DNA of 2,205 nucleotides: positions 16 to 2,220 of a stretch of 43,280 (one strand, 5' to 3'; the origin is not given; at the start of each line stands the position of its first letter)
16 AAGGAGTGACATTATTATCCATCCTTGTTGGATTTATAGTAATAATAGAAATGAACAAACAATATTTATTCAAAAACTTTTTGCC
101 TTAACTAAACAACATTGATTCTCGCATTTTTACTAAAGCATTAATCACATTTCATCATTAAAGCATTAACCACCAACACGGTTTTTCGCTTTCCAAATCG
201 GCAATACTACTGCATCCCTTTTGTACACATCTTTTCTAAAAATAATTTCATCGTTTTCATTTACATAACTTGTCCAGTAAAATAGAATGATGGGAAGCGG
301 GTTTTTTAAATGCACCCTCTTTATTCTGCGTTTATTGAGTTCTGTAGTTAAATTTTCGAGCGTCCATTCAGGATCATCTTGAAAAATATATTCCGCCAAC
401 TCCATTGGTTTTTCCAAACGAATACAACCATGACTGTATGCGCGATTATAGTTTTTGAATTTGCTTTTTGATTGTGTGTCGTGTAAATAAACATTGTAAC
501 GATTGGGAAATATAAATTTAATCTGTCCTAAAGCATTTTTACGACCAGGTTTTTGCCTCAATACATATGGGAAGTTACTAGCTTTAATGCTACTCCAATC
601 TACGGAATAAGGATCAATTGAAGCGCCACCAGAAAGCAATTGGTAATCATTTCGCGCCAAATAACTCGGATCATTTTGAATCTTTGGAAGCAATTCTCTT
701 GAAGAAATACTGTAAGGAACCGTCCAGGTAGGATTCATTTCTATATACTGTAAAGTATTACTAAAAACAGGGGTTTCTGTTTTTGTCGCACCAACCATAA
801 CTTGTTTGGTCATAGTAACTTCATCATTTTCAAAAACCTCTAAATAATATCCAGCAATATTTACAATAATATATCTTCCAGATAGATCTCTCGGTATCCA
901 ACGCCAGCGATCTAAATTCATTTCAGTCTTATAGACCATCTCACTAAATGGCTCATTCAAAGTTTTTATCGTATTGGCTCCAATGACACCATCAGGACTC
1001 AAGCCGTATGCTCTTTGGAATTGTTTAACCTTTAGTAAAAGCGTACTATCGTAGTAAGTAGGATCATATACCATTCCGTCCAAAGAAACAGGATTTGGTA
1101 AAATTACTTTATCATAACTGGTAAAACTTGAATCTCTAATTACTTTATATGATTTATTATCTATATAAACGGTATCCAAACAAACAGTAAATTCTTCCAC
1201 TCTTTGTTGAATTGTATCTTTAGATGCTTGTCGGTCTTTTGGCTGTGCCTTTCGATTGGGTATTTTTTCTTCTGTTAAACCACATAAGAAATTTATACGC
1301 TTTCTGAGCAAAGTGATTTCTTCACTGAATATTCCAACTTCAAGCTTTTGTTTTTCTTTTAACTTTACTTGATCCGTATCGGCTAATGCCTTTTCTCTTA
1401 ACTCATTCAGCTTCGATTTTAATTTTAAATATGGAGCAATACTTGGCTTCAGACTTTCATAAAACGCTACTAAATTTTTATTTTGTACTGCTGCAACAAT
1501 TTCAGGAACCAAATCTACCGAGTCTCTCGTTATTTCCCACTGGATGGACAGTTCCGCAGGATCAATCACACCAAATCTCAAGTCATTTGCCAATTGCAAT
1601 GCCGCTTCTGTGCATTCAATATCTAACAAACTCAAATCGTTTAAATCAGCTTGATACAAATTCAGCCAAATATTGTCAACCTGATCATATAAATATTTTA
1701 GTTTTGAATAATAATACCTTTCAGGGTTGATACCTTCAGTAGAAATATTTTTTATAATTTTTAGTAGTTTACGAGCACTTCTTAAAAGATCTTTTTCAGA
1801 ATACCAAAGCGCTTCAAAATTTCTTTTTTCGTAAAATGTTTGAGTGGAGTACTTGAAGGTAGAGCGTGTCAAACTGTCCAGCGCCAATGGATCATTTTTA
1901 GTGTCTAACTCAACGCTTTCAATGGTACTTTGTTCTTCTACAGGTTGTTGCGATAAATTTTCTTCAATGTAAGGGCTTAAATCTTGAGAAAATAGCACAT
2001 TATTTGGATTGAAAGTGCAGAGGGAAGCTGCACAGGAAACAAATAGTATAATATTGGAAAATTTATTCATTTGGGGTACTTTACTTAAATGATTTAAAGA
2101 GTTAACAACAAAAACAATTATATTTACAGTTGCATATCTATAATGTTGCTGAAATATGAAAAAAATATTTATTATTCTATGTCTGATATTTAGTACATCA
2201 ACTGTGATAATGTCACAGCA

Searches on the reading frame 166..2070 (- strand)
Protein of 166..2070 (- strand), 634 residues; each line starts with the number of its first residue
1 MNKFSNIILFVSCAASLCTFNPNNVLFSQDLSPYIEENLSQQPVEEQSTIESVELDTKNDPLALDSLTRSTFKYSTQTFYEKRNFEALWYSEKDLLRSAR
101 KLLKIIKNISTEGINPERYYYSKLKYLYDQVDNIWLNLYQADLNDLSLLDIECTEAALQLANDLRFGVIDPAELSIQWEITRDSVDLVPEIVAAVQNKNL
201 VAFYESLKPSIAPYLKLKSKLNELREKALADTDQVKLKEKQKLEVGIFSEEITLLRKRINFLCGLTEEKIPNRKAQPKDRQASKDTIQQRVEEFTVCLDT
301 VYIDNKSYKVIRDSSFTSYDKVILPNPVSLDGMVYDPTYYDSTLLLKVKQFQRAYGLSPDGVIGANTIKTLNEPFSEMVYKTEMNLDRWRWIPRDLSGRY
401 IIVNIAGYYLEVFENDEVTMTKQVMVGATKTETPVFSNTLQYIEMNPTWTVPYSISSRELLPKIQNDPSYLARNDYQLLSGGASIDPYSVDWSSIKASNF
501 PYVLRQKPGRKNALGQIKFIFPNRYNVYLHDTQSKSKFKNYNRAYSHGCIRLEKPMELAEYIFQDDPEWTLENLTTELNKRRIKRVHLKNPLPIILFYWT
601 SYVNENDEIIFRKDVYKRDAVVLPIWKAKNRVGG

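Call 82: search_protein_families(library=pfam, proteins=[window:166-2070:-], max_evalue=0.01)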
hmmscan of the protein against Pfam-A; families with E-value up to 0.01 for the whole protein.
window:166-2070:- (634 aa): 3 families
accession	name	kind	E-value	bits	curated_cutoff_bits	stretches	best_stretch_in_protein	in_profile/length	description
PF20142.4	Scaffold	-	2.5e-27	96.7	24.6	1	76-221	3-139/139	Scaffold domain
PF03734.19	YkuD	-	2.3e-26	93.6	23.4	1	399-562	2-138/146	L,D-transpeptidase catalytic domain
PF01471.23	PG_binding_1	-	3.1e-07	30.9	23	1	338-371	24-57/57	Putative peptidoglycan binding domain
